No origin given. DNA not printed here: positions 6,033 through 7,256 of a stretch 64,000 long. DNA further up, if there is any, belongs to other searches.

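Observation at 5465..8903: Foreign-composition island of two ATP-grasp ligases and an LD-carboxypeptidase inserted directly after aspartate racemase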

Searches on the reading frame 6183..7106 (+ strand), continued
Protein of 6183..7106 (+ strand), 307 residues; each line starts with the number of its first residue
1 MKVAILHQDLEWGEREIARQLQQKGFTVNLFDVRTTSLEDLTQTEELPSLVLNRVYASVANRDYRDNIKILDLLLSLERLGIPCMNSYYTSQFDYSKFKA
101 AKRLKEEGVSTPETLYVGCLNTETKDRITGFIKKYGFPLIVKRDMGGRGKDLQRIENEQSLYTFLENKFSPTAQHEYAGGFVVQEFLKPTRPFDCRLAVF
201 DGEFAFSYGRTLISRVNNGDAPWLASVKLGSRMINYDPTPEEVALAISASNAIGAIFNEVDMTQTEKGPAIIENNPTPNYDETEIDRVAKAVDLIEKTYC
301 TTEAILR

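Call 70: search_protein_families(library=ncbifam, proteins=[L004:8694-9287:+, L027:10773-11378:+, L031:8792-10102:+, L004:6901-7812:+, L027:8893-9867:+, L004:5198-6004:+], max_evalue=0.01)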
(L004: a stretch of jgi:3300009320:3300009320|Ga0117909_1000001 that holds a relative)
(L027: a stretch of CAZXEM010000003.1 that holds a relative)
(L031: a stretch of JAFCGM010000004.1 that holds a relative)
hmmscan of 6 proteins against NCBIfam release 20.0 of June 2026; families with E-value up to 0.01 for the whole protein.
L004:8694-9287:+ (197 aa): 0 families

L027:10773-11378:+ (201 aa): 0 families

L031:8792-10102:+ (436 aa): 2 families
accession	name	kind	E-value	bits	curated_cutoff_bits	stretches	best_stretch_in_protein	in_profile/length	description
NF009110.0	PRK12458.1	subfamily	6.9e-06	25.3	408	1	324-424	160-255/349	glutathione synthetase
NF007801.0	PRK10507.1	equivalog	2.3e-05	22.8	882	1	123-238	310-417/619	bifunctional glutathionylspermidine amidase/synthase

L004:6901-7812:+ (303 aa): 4 families
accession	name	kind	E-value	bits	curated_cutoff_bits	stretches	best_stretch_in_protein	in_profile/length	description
NF009110.0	PRK12458.1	subfamily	3.5e-05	23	408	1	90-215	95-232/349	glutathione synthetase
NF040720.1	MptN_Meth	equivalog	0.00015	21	350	1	76-275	55-268/291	tetrahydromethanopterin:alpha-L-glutamate ligase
TIGR01380.1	glut_syn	equivalog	0.00031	19.9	299.05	1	139-284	137-294/312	glutathione synthase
NF003573.0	PRK05246.1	equivalog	0.00041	19.2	272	1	105-273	104-283/316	glutathione synthase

L027:8893-9867:+ (324 aa): 5 families
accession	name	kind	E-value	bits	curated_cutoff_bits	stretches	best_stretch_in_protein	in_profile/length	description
NF058666.1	D_CycloSer_DcsG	equivalog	3.5e-14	52.6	360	1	77-294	48-277/298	D-cycloserine synthetase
NF040720.1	MptN_Meth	equivalog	1.3e-10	40.8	350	1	65-296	45-273/291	tetrahydromethanopterin:alpha-L-glutamate ligase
TIGR04356.1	grasp_GAK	hypoth_equivalog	4.8e-10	39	300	1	67-288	45-259/287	GAK system ATP-grasp enzyme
NF003573.0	PRK05246.1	equivalog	1.9e-09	36.7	272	1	67-268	71-266/316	glutathione synthase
TIGR01380.1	glut_syn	equivalog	2.5e-09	36.6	299.05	1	61-261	64-258/312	glutathione synthase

L004:5198-6004:+ (268 aa): 7 families
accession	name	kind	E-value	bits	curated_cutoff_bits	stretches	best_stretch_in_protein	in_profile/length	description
NF052483.1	racemase_CuyB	equivalog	1.9e-62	211.2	190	1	8-232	1-223/225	cysteate racemase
TIGR00035.1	asp_race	subfamily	4.6e-62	209.7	93.1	1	5-238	2-231/236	amino acid racemase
NF007569.0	PRK10200.1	equivalog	6.2e-19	68.6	417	1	67-233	64-227/230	aspartate/glutamate racemase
TIGR00067.1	glut_race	equivalog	1.6e-08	34.3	146.65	1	71-148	53-131/251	glutamate racemase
NF002035.0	PRK00865.1-3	equivalog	2.5e-06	27.3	328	1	72-144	59-131/267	glutamate racemase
NF002034.1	PRK00865.1-1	equivalog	0.00059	19.1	408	1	64-211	49-189/260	glutamate racemase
NF005679.0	PRK07475.1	subfamily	0.0031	16.9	231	0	55-206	55-208/246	hypothetical protein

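Call 76: search_solved_structures(query=A1, max_evalue=1e-10, show_alignments=2)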
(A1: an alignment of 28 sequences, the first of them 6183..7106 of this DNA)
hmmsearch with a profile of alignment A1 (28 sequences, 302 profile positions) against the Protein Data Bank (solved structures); distinct sequences matched with E-value up to 1e-10: 9.
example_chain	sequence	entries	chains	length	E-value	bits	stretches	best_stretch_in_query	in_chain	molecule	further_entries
3vpd_A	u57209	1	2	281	6.2e-18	68.3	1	55-276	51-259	Ribosomal protein S6 modification protein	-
7qyr_A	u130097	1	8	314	8.8e-18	67.8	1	38-275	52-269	Probable alpha-L-glutamate ligase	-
7qys_A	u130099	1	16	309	2.7e-17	66.2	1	40-296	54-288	Probable alpha-L-glutamate ligase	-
3vpb_A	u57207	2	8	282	2.7e-16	62.9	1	62-295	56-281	Putative acetylornithine deacetylase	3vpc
5zct_A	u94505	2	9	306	5e-16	62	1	70-275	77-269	Ribosomal protein S6--L-glutamate ligase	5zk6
4iwx_A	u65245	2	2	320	5.7e-16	61.8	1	70-275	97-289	Ribosomal protein S6 modification protein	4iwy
1uc8_A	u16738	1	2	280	2.1e-15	59.9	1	55-276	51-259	lysine biosynthesis enzyme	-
1uc9_A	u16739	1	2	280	6.7e-15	58.3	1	55-276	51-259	lysine biosynthesis enzyme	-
5k2m_A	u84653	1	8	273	1.1e-11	47.8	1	64-277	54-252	RimK-related lysine biosynthesis protein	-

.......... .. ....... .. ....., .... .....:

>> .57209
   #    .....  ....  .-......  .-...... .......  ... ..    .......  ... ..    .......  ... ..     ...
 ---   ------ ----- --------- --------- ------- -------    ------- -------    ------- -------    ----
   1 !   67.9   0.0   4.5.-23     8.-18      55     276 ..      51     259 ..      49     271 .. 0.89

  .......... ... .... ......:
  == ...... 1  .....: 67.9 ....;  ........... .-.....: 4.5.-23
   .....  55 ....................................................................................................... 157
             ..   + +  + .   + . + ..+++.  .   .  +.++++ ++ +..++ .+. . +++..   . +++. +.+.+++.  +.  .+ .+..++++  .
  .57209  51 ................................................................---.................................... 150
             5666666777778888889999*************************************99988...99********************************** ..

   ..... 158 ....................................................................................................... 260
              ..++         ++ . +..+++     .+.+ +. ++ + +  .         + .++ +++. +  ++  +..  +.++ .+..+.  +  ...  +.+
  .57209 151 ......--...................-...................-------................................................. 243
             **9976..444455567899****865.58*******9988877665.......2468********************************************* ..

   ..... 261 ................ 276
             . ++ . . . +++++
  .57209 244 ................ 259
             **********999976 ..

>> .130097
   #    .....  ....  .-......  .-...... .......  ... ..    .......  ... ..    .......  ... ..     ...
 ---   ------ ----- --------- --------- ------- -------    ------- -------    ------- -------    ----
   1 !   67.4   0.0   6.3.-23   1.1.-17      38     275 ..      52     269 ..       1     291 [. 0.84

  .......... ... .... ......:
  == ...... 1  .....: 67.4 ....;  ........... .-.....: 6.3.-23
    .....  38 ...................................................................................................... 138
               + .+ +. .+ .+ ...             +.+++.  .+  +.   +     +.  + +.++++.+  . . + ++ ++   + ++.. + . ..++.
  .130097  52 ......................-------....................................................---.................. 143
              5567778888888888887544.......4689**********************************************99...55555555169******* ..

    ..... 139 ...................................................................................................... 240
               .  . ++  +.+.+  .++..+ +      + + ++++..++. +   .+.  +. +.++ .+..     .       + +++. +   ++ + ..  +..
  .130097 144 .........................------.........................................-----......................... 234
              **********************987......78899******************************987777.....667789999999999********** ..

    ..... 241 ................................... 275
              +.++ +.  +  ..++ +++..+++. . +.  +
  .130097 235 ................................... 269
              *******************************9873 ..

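Call 78: find_related_loci(query=A1, collection=viral_contigs, flank=6000)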
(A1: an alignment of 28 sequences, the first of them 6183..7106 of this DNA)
Query A1 (307 aa) in viral_contigs; peptide patterns used: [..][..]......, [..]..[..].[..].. (x = any residue, [..] = any of these).
31 stretches matched a pattern, but none encodes a relative of the query by tblastn (E <= 1e-3).
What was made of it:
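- On Horizontally acquired genomic island: No viral carriers (call 78).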
